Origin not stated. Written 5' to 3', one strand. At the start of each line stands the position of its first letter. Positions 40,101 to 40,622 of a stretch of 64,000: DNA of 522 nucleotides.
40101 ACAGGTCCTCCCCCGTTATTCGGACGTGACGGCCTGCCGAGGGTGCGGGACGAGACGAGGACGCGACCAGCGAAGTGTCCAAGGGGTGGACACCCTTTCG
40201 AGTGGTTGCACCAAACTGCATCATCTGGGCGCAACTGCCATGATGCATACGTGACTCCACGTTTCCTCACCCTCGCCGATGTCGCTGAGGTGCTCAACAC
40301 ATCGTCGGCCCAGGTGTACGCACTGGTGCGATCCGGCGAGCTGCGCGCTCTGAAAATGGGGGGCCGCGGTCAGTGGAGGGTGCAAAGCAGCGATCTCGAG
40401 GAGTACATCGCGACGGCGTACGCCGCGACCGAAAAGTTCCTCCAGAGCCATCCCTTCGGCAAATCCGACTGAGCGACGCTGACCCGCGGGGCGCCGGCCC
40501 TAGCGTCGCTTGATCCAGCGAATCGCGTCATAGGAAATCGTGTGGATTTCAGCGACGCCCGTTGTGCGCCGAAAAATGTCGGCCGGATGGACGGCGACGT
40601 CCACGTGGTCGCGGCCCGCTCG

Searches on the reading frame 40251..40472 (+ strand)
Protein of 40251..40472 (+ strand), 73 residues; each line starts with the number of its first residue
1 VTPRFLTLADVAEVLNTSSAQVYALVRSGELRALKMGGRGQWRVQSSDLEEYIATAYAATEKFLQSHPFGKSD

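Call 11: search_protein_families(library=pfam, proteins=[window:40251-40472:+])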
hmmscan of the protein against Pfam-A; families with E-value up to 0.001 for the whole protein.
window:40251-40472:+ (73 aa): 2 families
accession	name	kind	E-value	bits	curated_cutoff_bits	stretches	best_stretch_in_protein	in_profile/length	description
PF12728.13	HTH_17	-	6.2e-14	52.4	27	1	5-55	1-49/51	Helix-turn-helix domain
PF21531.3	Rv2175c_wHTH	-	0.00028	21.3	27.1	1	5-38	15-48/57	DNA-binding protein Rv2175c, wHTH domain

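Call 14: find_homologous_proteins(query=window:40251-40469:+)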
Query window:40251-40469:+ (73 aa): 2386 proteins with E <= 0.001 among 2386 candidates; the best 120 are listed.
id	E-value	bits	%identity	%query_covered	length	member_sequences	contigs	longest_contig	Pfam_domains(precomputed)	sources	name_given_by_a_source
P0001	6.3e-39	148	99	100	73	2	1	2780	PF12728.14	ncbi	-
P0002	4.3e-32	126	81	100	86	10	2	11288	PF12728.14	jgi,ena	-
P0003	3.6e-28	114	73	100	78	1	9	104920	PF12728.14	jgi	jgi:excisionase family DNA binding protein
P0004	6.5e-28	113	73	100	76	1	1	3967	PF12728.14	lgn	-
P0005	8.4e-28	113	73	100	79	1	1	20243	PF12728.14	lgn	-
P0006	8.7e-28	113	73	100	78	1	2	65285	PF12728.14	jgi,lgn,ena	-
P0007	1.2e-27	112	73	100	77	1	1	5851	PF12728.14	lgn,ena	-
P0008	1.2e-27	112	74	100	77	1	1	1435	PF12728.14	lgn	-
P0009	1.4e-27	112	73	100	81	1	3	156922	PF12728.14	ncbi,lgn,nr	ncbi:MAG: DNA-binding protein [Actinomycetota bacterium]|nr:MAG: DNA-binding protein [Actinomycetota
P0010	1.5e-27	112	73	100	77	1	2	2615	PF12728.14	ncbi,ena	-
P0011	1.8e-27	112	73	100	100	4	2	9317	PF12728.14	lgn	-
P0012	2.2e-27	112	73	100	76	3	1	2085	PF12728.14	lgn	-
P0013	2.4e-27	111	71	100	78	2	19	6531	PF12728.14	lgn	-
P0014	2.9e-27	111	72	99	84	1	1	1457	PF12728.14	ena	-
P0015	3.9e-27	111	75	97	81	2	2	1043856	PF12728.14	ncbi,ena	-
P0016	4.7e-27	110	71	100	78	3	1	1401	PF12728.14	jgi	jgi:excisionase family DNA binding protein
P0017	5.9e-27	110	70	100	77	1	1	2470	PF12728.14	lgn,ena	-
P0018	6.0e-27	110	74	96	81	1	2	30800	PF12728.14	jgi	jgi:excisionase family DNA binding protein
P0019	6.1e-27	110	71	100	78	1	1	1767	PF12728.14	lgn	-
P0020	8.2e-27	110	75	99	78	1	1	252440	PF12728.14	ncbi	-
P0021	9.6e-27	109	70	100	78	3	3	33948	PF12728.14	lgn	-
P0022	9.8e-27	109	78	93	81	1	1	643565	PF12728.14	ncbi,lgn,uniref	ncbi:helix-turn-helix domain-containing protein [Nocardioides sp. C4-1]|uniref:helix-turn-helix doma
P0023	1.1e-26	109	72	99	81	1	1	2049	PF12728.14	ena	-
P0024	1.1e-26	109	76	97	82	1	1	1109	PF12728.14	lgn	-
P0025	1.1e-26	109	79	93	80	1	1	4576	PF12728.14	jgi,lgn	jgi:excisionase family DNA binding protein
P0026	1.1e-26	109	73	97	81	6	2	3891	PF12728.14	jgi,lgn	jgi:excisionase family DNA binding protein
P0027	1.2e-26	109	74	99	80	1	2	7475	PF12728.14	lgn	-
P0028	1.2e-26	109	74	99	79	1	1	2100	PF12728.14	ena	-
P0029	1.2e-26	109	78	93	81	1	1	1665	PF12728.14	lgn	-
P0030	1.3e-26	109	74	99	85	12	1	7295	PF12728.14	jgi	jgi:excisionase family DNA binding protein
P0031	1.5e-26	109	72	99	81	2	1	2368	PF12728.14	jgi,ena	-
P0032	1.6e-26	109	74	99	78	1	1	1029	PF12728.14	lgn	-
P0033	1.6e-26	109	72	97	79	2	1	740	PF12728.14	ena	-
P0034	1.8e-26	109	70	100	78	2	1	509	PF12728.14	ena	-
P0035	1.9e-26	109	72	97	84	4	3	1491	PF12728.14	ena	-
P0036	2.0e-26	109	72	99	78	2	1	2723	PF12728.14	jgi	-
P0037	2.0e-26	108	75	99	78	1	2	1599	PF12728.14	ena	-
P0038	2.1e-26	108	72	97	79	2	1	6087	PF12728.14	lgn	-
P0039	2.1e-26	108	70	100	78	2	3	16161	PF12728.14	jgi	-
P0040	2.2e-26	108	75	93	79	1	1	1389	PF12728.14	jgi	jgi:excisionase family DNA binding protein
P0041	2.2e-26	108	74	99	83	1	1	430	PF12728.14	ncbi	-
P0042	2.2e-26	108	75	93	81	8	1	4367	PF12728.14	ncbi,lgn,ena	-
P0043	2.4e-26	108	74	99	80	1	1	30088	PF12728.14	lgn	-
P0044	2.5e-26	108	75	99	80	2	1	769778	PF12728.14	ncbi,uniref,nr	ncbi:helix-turn-helix domain-containing protein [Nocardioides insulae]|uniref:helix-turn-helix domai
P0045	2.5e-26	108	73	97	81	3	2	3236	PF12728.14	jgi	jgi:excisionase family DNA binding protein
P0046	2.6e-26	108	73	97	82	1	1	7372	PF12728.14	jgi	jgi:excisionase family DNA binding protein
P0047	2.6e-26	108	71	99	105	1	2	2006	PF12728.14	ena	-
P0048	3.0e-26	108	73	97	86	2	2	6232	PF12728.14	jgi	jgi:excisionase family DNA binding protein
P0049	3.0e-26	108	68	100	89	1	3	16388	PF12728.14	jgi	jgi:excisionase family DNA binding protein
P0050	3.1e-26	108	73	96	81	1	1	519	PF12728.14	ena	-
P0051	3.2e-26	108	70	100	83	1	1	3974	PF12728.14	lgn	-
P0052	3.4e-26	108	74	99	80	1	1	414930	PF12728.14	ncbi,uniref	ncbi:helix-turn-helix transcriptional regulator [Nocardioides sp.]|uniref:helix-turn-helix transcrip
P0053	3.4e-26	108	74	99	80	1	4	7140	PF12728.14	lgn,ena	-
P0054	3.5e-26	108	73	97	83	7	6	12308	PF12728.14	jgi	jgi:excisionase family DNA binding protein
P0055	3.5e-26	108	71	100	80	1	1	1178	PF12728.14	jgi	jgi:excisionase family DNA binding protein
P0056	3.5e-26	108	70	100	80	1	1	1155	PF12728.14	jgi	jgi:excisionase family DNA binding protein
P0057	3.6e-26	108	73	97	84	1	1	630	PF12728.14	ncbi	-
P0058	4.0e-26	108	72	97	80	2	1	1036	PF12728.14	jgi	jgi:excisionase family DNA binding protein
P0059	4.0e-26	108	71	100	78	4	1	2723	PF12728.14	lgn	-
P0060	4.0e-26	108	71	99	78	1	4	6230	PF12728.14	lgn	-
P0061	4.1e-26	108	75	99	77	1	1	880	PF12728.14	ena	-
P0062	4.2e-26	107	74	99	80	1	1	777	PF12728.14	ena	-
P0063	4.3e-26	107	76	93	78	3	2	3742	PF12728.14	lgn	-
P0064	4.4e-26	107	74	99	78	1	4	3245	PF12728.14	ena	-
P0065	4.4e-26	107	74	99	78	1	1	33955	PF12728.14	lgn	-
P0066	4.4e-26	107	74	99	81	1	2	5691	PF12728.14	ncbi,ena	-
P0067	4.4e-26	107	74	99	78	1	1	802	PF12728.14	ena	-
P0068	4.8e-26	107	73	97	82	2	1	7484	PF12728.14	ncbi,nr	ncbi:MAG TPA: helix-turn-helix domain-containing protein [Nocardioides sp.]|nr:helix-turn-helix doma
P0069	4.9e-26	107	70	100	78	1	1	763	PF12728.14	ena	-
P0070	5.0e-26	107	68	100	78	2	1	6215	PF12728.14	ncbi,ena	ncbi:MAG: helix-turn-helix domain-containing protein [Actinomycetes bacterium]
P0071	5.5e-26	107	74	99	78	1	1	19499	PF12728.14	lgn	-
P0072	5.5e-26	107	74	99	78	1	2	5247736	PF12728.14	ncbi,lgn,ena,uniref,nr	ncbi:DNA-binding protein [Nocardioides aromaticivorans]|uniref:DNA-binding protein n=1 Tax=Nocardioi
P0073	5.5e-26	107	74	99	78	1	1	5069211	PF12728.14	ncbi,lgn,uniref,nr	ncbi:excisionase family DNA binding protein [Nocardioides aromaticivorans]|uniref:Excisionase family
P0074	5.6e-26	107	72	99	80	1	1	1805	PF12728.14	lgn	-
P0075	5.6e-26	107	70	100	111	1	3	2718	PF12728.14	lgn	-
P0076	5.6e-26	107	72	99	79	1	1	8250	PF12728.14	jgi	jgi:excisionase family DNA binding protein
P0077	5.9e-26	107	70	100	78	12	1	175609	PF12728.14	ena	-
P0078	6.1e-26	107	73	97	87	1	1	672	PF12728.14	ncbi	-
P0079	6.2e-26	107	72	95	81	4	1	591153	PF12728.14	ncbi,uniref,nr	ncbi:helix-turn-helix domain-containing protein [Nocardioides rubriscoriae]|uniref:helix-turn-helix 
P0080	6.2e-26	107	75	97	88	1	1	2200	PF12728.14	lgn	-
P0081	6.3e-26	107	73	97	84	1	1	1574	PF12728.14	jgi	jgi:excisionase family DNA binding protein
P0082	6.4e-26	107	75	93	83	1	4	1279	PF12728.14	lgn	-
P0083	6.4e-26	107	74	99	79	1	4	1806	PF12728.14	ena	-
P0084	6.6e-26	107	72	97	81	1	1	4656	PF12728.14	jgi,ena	-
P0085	6.6e-26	107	74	99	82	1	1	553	PF12728.14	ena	-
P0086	6.7e-26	107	72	99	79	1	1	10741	PF12728.14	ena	-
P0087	6.8e-26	107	75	93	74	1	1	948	PF12728.14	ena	-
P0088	6.9e-26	107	72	99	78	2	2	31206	PF12728.14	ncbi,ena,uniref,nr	ncbi:AlpA family transcriptional regulator [Nocardioides sp. J9]|uniref:helix-turn-helix domain-cont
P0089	7.1e-26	107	70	97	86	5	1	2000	PF12728.14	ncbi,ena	-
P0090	7.2e-26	107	76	93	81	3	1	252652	PF12728.14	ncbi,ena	-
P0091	7.3e-26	107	73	97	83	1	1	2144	PF12728.14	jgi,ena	-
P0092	7.5e-26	107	71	99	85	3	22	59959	PF12728.14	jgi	jgi:excisionase family DNA binding protein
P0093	7.7e-26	107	74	99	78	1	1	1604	PF12728.14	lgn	-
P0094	7.8e-26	107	75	93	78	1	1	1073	PF12728.14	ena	-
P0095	7.8e-26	107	75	93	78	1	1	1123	PF12728.14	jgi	-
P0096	7.8e-26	107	72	99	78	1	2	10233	PF12728.14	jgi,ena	-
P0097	8.0e-26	107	74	99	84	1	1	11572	PF12728.14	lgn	-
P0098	8.0e-26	107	72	99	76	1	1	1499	PF12728.14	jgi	jgi:excisionase family DNA binding protein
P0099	8.6e-26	106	73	96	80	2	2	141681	PF12728.14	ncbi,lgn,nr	ncbi:MAG TPA: helix-turn-helix domain-containing protein [Nocardioides sp.]|nr:helix-turn-helix doma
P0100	8.7e-26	106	73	96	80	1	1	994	PF12728.14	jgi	jgi:excisionase family DNA binding protein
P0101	8.8e-26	106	76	93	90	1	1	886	PF12728.14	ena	-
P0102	8.8e-26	106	74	99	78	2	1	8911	PF12728.14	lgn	-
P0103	8.9e-26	106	73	97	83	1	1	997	PF12728.14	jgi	jgi:excisionase family DNA binding protein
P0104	9.2e-26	106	74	99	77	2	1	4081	PF12728.14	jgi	jgi:excisionase family DNA binding protein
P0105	9.3e-26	106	72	93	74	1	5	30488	PF12728.14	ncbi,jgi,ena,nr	ncbi:MAG TPA: helix-turn-helix domain-containing protein [Marmoricola sp.]|jgi:excisionase family DN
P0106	9.5e-26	106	72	99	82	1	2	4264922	PF12728.14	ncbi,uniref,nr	ncbi:helix-turn-helix domain-containing protein [Nocardioides ochotonae]|uniref:helix-turn-helix dom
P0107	9.8e-26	106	74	99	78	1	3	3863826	PF12728.14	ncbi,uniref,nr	ncbi:helix-turn-helix domain-containing protein [Nocardioides sp. zg-536]|uniref:Helix-turn-helix do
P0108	9.8e-26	106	76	93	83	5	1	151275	PF12728.14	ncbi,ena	-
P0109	9.9e-26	106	72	99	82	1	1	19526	PF12728.14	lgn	-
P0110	9.9e-26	106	74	96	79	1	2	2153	PF12728.14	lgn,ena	-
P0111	1.0e-25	106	74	99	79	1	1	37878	PF12728.14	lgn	-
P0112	1.0e-25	106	72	99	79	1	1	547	PF12728.14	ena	-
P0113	1.1e-25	106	72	99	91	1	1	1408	PF12728.14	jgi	jgi:excisionase family DNA binding protein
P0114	1.1e-25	106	73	97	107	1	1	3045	PF12728.14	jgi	jgi:excisionase family DNA binding protein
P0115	1.1e-25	106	72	99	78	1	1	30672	PF12728.14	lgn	-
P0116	1.1e-25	106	74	93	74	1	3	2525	PF12728.14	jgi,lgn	jgi:excisionase family DNA binding protein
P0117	1.1e-25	106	74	93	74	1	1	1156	PF12728.14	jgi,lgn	jgi:excisionase family DNA binding protein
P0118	1.1e-25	106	71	99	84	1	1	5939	PF12728.14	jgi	-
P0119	1.1e-25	106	71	99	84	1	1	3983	PF12728.14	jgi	-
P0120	1.1e-25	106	75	99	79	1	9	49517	PF12728.14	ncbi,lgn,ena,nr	ncbi:MAG: DNA-binding protein [Nocardioides sp.]|nr:DNA-binding protein [Nocardioides sp.]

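Call 15: search_solved_structures(query=window:40251-40469:+, max_evalue=1, show_alignments=3)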
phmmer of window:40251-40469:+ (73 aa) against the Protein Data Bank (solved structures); distinct sequences matched with E-value up to 1: 2.
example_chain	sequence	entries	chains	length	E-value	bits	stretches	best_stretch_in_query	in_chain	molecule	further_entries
2kko_A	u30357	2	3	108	0.24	15.2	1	15-67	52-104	POSSIBLE TRANSCRIPTIONAL REGULATORY PROTEIN (POSSIBLY ARSR-FAMILY) | Possible transcriptional regulatory arsR-family protein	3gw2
8vd6_A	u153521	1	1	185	0.27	15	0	7-39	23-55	CAP REPEAT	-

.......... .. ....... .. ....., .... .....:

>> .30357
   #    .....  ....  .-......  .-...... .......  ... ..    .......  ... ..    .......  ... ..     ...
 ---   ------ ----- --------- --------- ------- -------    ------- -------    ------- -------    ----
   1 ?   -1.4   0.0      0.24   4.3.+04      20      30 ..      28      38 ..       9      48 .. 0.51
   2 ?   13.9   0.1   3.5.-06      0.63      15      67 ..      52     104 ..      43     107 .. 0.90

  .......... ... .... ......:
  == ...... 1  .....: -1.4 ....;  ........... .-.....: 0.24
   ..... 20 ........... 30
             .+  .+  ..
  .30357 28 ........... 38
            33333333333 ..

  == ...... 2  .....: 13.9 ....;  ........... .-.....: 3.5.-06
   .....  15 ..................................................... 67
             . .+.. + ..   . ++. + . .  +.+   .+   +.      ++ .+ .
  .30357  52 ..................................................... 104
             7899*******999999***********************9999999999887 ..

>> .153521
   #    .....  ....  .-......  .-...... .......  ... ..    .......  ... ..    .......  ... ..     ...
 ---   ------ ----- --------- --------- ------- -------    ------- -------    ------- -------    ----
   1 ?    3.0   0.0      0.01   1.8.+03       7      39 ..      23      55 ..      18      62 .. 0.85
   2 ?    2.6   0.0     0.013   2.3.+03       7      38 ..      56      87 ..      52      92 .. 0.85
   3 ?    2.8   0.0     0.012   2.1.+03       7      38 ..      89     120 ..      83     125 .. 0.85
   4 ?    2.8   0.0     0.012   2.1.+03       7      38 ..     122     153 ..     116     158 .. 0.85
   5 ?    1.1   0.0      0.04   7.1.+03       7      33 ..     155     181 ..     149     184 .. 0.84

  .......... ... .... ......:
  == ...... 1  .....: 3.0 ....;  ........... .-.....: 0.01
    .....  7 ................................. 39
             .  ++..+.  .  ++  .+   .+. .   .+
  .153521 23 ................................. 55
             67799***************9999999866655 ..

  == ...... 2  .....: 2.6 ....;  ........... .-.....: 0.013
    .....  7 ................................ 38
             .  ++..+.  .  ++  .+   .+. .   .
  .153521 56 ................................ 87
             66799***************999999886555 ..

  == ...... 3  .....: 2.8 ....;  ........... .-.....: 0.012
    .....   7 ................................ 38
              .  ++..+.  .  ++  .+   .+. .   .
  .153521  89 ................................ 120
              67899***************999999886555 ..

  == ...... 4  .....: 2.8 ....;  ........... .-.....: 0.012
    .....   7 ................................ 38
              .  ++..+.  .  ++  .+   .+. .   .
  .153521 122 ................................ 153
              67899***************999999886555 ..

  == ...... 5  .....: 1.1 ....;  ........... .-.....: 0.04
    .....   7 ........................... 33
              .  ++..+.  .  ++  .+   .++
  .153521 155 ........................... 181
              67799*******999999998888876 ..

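Call 16: search_protein_families(library=ncbifam, proteins=[window:40251-40469:+], max_evalue=0.01)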
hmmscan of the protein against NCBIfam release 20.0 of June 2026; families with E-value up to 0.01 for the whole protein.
window:40251-40469:+ (73 aa): 3 families
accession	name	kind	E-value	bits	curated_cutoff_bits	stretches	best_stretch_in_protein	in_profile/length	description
TIGR01764.1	excise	domain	1.6e-11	44.4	28.8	1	5-54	1-48/49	excisionase family DNA-binding protein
NF047737.1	antiphage_MADS1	equivalog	1e-06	28.9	80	1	3-53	1-49/49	methylation-associated defense system helix-turn-helix domain-containing protein MAD1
NF040990.2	MamR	equivalog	3.9e-05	23.9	100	1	5-54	43-90/91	magnetosome protein MamR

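Call 18: find_related_loci(query=A1, collection=genome_contigs, flank=10000)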
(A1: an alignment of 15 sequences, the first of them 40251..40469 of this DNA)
Query A1 (73 aa) in genome_contigs; peptide patterns used: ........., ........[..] (x = any residue, [..] = any of these).
599 stretches matched a pattern (row limit reached: there are more); 593 encode a relative of the query (tblastn E <= 1e-3); the best 80 are kept; 80 distinct loci.
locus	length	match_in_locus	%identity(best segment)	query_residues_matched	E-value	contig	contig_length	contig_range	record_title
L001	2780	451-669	97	1-73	3e-44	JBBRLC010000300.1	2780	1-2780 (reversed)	MAG: Candidatus Nanopelagicales bacterium isolate La1_concoct.225 LA1C_C.225_k141_3748918L_2780_cov_7.0000, whole genome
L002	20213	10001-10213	75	3-73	1e-33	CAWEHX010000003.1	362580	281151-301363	MAG: uncultured Actinomycetota bacterium isolate MFD04212.bin.2.218 genome assembly, contig: contig_2412, whole genome s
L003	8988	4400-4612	69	1-71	2e-32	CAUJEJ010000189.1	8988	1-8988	MAG: Actinomycetota bacterium isolate KLAP17 genome assembly, contig: KLAP17_652897, whole genome shotgun sequence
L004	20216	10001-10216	74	2-73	2e-32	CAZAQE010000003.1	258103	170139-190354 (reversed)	MAG TPA_asm: uncultured Nocardioides sp. isolate binchicken_co105_38 genome assembly, contig: NODE_38_length_258103_cov_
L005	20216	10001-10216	72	2-73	6e-32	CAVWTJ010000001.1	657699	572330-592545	MAG: uncultured Actinomycetota bacterium isolate MFD05442.bin.2.312 genome assembly, contig: contig_12951, whole genome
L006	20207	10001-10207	72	2-70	7e-32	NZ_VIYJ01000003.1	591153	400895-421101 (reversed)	Nocardioides rubriscoriae strain DSM 23986 Scaffold3_1, whole genome shotgun sequence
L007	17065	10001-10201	78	3-69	2e-31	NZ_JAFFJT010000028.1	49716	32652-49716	Nocardioides sp. SYSU D00038 Scaffold11_2, whole genome shotgun sequence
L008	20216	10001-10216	71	2-73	2e-31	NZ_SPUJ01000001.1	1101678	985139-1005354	Nocardioides sp. 1609 Scaffold1_1, whole genome shotgun sequence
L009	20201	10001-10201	76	3-69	2e-31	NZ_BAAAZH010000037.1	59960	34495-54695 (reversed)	Nocardioides fonticola strain JCM 16703 sequence37, whole genome shotgun sequence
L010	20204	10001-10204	75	2-69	2e-31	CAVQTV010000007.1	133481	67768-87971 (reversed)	MAG: uncultured Actinomycetota bacterium isolate MFD06742.bin.2.109 genome assembly, contig: contig_41854, whole genome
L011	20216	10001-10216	71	2-73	2e-31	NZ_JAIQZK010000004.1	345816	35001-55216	Nocardioides sp. TRM66260-LWL contig4, whole genome shotgun sequence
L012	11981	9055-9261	72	3-71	1e-31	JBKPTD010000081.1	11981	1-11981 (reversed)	MAG: Actinomycetota bacterium isolate GS_EKS_MAG_00005 GS_EKS_000001757363, whole genome shotgun sequence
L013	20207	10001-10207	72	3-71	2e-31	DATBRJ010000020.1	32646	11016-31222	MAG TPA_asm: Actinomycetes bacterium isolate SMAG_U4126 k141_2746035, whole genome shotgun sequence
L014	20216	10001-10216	72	2-73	1e-31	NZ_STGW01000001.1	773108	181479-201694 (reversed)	Nocardioides caeni strain DSM 23134 scaffold21_178.0_length_773139, whole genome shotgun sequence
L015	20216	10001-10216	71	2-73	1e-31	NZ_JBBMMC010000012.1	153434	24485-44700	Nocardioides sp. GXZ039 ZAL_scaffold12, whole genome shotgun sequence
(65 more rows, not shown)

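Call 53: search_solved_structures(query=A1, max_evalue=10, show_alignments=2)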
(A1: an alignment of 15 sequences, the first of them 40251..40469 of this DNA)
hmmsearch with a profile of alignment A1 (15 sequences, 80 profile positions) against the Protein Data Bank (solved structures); distinct sequences matched with E-value up to 10: 7.
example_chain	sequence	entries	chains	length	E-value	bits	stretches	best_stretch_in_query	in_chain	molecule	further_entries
2ofy_A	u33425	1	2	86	0.15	15.4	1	3-32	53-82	Putative XRE-family transcriptional regulator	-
8orr_AAA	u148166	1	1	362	0.23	14.8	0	17-56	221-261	Outer membrane protein assembly factor BamB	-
4j2n_A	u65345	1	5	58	0.4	14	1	9-54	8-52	Gp37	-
5a07_A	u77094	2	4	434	0.47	13.8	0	18-69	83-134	PROBABLE MANNOSYLTRANSFERASE KTR4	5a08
8crx_J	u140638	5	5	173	0.54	13.6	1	39-60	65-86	30S ribosomal protein S9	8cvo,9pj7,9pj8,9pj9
1b6r_A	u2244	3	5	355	0.67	13.3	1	30-60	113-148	PROTEIN (N5-CARBOXYAMINOIMIDAZOLE RIBONUCLEOTIDE SYNTHETASE) | Phosphoribosylaminoimidazole carboxylase ATPase subunit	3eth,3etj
1b6s_A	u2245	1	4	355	0.68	13.3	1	30-60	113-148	PROTEIN (N5-CARBOXYAMINOIMIDAZOLE RIBONUCLEOTIDE SYNTHETASE)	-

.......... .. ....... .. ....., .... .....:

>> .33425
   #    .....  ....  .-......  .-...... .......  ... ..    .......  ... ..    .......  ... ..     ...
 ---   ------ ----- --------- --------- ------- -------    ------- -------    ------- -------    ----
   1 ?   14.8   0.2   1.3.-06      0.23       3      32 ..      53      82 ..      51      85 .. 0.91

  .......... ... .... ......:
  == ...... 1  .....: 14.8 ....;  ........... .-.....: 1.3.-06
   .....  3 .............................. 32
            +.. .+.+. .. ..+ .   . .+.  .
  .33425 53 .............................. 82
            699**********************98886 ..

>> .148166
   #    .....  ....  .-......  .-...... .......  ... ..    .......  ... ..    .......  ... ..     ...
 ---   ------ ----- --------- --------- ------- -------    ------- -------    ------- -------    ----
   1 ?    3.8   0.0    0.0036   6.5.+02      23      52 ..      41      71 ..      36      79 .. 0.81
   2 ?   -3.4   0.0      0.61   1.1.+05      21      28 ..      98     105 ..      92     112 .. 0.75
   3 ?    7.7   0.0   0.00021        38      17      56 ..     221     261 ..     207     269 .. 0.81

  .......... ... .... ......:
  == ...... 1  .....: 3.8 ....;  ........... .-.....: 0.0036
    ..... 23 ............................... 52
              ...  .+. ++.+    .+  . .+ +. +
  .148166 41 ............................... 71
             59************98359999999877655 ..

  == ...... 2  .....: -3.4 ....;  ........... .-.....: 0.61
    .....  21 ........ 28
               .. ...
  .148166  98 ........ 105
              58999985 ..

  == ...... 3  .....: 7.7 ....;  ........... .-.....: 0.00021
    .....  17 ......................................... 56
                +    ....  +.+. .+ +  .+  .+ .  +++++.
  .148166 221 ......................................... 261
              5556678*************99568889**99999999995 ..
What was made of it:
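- Closest known: BldC of Streptomyces. Different: No sequence-level match to BldC was found (calls 15, 53).
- Tried and rejected: Only noise-level hits (calls 15, 53).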

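Call 58: predict_structure(alignment_id=A1)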
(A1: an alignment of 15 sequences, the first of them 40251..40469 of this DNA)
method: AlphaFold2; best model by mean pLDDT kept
length: 73 residues; sequences in the alignment: 15
mean_pLDDT: 88.6   pTM: 0.72
mean pLDDT of the five models: 88.6, 88.3, 88.1, 87.3, 86.8
residues with pLDDT >= 90: 50; 70-90: 15; 50-70: 8; < 50: 0
segments of 3 or more residues with pLDDT < 50: none
pLDDT, mean of each block of 10 residues (from residue 1): 85 95 95 89 95 94 78 53
secondary structure, 60 per line:
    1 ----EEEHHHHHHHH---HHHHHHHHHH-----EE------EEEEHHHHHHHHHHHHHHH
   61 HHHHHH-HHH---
elements in order: E5-7 H8-15 H19-28 E42-45 H46-66
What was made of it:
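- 40251..40472 (+): 73-aa HTH_17 (excisionase/MerR-like winged helix) protein with an added C-terminal helix (residues 46-66). AF2 model pLDDT 88.6 (call 58).
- On Classical MerR regulators: The protein is 73 aa with one 21-residue C-terminal helix (call 58).
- Closest known: BldC of Streptomyces. Different: This protein has an extra conserved 21-residue C-terminal helix (call 58).
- A 10-11 bp half-site spacing suits a dimeric winged-helix protein, and the model has an extra conserved helix that could pair two copies (call 58; inference).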

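Call 62: fold_search(model_id=the predicted structure, library=pdb)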
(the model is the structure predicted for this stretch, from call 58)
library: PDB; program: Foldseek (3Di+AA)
matches with E <= 10: 1092; with E <= 0.001: 0
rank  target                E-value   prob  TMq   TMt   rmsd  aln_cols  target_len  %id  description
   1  4j2n_A                6.3e-03  1.00  0.60  0.78   2.5        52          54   27  Crystal Structure of mycobacteriophage Pukovnik Xis (released 2013-10-23)
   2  6ama_Y                8.1e-03  1.00  0.64  0.80   1.6        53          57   23  Structure of S. coelicolor/S. venezuelae BldC-smeA-ssfA complex to 3.09 Angstrom (released 2018-03-28)
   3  4j2n_C                8.1e-03  1.00  0.61  0.77   2.6        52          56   27  Crystal Structure of mycobacteriophage Pukovnik Xis (released 2013-10-23)
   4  6ama_B                1.1e-02  1.00  0.64  0.83   1.6        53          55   23  Structure of S. coelicolor/S. venezuelae BldC-smeA-ssfA complex to 3.09 Angstrom (released 2018-03-28)
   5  6ama_A                1.5e-02  1.00  0.63  0.83   1.3        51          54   24  Structure of S. coelicolor/S. venezuelae BldC-smeA-ssfA complex to 3.09 Angstrom (released 2018-03-28)
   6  4lhf                  1.5e-02  1.00  0.60  0.56   4.2        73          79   16  Crystal structure of a DNA binding protein from phage P2 (released 2014-03-05)
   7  6amk_B                1.7e-02  1.00  0.64  0.89   1.2        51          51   24  Structure of Streptomyces venezuelae BldC-whiI opt complex (released 2018-03-28)
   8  6ama_P                1.8e-02  1.00  0.64  0.82   1.9        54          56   22  Structure of S. coelicolor/S. venezuelae BldC-smeA-ssfA complex to 3.09 Angstrom (released 2018-03-28)
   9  6amk_A                2.2e-02  1.00  0.65  0.88   1.3        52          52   25  Structure of Streptomyces venezuelae BldC-whiI opt complex (released 2018-03-28)
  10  6ama_H                2.3e-02  1.00  0.63  0.82   1.3        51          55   24  Structure of S. coelicolor/S. venezuelae BldC-smeA-ssfA complex to 3.09 Angstrom (released 2018-03-28)
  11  8dgl_B                4.8e-02  1.00  0.60  0.63   2.2        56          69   20  Crystal Structure of the RdfS Excisionase (released 2022-10-05)
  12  1j9i_MODEL_1_A        5.1e-02  0.99  0.57  0.61   5.3        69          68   14  STRUCTURE OF THE DNA BINDING DOMAIN OF THE GPNU1 SUBUNIT OF LAMBDA TERMINASE (released 2002-08-14)
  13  5d8c_B                5.5e-02  1.00  0.57  0.35   2.7        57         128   19  Crystal structure of HiNmlR, a MerR family regulator lacking the sensor domain, bound to promoter DNA (released 2016-06-29)
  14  5i44_A                6.2e-02  1.00  0.60  0.64   2.5        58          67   19  Structure of RacA-DNA complex; P21 form (released 2016-05-04)
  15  5d90_A                6.2e-02  0.99  0.53  0.34   3.1        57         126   19  Crystal structure of HiNmlR, a MerR family regulator lacking the sensor domain, bound to promoter DNA (released 2016-06-29)
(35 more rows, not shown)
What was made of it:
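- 40251..40472 (+): Closest folds are Pukovnik Xis and BldC (call 62).
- On BldC-like minimal MerR-type regulators: Foldseek finds BldC at rmsd 1.2-1.6 A (calls 58, 62).
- Closest known: BldC of Streptomyces. Same: It is the best cellular structural match: rmsd 1.2-1.6 A over 51-53 residues at 23-25% identity (call 62).
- Closest known: Phage and ICE excisionases. Same: The fold and the Pfam/TIGRFAM domain match (calls 11, 16, 62).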
